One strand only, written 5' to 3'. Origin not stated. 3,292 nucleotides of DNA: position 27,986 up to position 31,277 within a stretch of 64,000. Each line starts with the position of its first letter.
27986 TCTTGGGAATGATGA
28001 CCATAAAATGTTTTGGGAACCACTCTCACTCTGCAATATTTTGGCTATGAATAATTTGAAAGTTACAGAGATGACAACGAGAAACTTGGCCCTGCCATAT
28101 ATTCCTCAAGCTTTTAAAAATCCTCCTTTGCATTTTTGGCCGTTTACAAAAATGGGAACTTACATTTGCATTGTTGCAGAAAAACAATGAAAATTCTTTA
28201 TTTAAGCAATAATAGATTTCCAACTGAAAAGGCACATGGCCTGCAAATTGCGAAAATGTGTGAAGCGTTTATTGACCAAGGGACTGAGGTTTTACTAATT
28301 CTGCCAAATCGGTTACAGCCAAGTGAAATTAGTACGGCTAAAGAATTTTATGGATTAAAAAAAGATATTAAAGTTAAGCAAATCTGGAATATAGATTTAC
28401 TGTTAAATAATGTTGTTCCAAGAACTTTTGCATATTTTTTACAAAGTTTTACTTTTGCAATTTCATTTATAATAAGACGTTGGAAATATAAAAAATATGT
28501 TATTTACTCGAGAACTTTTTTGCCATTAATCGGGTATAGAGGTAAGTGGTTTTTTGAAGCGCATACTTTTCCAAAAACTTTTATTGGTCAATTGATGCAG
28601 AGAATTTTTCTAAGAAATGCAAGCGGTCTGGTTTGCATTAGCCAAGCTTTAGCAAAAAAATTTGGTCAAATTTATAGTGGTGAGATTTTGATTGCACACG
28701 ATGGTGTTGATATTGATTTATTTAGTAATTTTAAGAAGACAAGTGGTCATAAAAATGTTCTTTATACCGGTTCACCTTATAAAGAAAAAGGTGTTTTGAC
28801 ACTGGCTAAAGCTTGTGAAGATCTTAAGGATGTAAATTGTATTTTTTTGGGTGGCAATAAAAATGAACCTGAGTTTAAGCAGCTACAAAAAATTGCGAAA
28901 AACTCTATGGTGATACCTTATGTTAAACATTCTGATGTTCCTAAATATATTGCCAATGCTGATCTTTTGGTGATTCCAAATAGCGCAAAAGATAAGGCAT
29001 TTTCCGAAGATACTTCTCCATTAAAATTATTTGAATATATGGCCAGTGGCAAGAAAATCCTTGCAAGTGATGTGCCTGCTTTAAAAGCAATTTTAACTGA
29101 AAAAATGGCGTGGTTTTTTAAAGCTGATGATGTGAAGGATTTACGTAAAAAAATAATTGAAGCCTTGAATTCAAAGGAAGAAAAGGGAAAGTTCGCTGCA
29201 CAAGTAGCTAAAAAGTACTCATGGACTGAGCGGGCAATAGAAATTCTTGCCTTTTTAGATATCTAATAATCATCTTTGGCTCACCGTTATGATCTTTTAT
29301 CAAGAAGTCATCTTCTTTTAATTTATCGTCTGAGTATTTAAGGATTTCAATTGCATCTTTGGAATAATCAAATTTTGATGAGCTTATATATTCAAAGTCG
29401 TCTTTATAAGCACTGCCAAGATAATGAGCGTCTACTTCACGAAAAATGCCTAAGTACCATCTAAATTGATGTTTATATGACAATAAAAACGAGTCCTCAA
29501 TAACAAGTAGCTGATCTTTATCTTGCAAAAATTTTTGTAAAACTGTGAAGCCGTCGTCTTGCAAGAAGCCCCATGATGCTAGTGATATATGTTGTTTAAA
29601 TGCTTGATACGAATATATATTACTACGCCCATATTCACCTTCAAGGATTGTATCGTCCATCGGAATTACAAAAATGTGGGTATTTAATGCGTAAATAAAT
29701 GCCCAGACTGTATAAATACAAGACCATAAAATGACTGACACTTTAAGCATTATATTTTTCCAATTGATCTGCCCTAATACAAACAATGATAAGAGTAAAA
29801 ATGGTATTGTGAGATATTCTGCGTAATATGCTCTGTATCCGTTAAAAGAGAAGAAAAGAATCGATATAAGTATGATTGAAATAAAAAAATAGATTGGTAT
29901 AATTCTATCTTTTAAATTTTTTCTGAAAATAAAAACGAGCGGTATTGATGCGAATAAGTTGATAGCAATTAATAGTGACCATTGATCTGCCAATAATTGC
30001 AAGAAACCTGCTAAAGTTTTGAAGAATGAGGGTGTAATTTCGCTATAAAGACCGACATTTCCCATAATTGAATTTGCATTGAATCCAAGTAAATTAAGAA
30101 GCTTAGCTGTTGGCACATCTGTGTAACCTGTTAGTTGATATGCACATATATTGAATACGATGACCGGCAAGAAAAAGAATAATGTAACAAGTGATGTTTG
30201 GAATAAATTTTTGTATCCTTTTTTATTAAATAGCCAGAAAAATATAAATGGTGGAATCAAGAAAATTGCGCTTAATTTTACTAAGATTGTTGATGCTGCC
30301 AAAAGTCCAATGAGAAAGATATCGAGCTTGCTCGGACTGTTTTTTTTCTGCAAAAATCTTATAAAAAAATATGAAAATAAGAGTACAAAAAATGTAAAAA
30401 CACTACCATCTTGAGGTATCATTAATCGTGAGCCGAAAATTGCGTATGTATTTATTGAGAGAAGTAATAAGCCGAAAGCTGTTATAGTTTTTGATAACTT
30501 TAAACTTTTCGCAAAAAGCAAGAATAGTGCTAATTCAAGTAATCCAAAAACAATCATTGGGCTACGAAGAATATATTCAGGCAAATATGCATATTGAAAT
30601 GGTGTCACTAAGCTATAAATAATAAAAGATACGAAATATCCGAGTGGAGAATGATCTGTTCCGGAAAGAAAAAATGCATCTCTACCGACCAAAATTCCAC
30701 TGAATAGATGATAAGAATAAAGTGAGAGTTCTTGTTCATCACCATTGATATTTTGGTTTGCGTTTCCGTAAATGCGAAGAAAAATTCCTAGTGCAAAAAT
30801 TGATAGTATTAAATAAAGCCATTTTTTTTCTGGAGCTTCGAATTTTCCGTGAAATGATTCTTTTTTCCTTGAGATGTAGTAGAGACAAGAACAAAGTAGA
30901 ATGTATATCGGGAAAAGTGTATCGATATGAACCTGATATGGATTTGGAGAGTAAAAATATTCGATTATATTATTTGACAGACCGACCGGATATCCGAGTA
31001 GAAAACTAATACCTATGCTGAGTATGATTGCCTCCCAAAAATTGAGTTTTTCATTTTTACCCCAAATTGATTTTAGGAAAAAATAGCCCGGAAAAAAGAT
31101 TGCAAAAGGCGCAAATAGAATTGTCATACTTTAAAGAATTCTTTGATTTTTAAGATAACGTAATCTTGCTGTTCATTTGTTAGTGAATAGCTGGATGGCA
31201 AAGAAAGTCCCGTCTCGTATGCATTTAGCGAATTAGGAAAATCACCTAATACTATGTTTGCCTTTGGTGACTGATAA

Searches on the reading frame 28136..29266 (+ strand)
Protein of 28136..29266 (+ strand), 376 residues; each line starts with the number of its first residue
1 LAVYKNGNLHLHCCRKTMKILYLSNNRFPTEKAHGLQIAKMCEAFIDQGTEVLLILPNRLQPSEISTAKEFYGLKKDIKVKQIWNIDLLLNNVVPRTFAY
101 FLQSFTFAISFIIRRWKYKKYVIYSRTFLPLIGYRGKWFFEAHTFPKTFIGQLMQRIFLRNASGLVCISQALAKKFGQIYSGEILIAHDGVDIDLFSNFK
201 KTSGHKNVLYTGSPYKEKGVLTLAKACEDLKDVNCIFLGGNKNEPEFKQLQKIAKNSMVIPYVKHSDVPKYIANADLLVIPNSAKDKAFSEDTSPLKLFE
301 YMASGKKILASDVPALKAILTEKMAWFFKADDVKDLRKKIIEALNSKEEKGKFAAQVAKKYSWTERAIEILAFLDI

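Call 75: search_protein_families(library=pfam, proteins=[window:28136-29266:+], max_evalue=0.0001)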
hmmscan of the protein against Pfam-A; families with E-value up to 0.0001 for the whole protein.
window:28136-29266:+ (376 aa): 3 families
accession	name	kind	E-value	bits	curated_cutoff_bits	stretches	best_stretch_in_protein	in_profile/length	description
PF00534.26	Glycos_transf_1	-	2.4e-17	63.4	26.4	1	200-355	10-167/172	Glycosyl transferases group 1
PF13692.12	Glyco_trans_1_4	-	6.6e-17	62.5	27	1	206-345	2-141/142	Glycosyl transferases group 1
PF13524.12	Glyco_trans_1_2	-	8.9e-08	32.6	25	1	229-372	11-144/144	Glycosyl transferase-like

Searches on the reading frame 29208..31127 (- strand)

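Call 57: search_protein_families(library=pfam, proteins=[window:29208-31127:-], max_evalue=0.001)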
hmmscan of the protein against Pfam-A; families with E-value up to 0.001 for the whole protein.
window:29208-31127:- (639 aa): 1 family
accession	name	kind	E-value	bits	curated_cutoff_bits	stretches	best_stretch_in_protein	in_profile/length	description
PF07760.16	DUF1616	-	0.00055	19.6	31.6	0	4-100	26-130/307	Protein of unknown function (DUF1616)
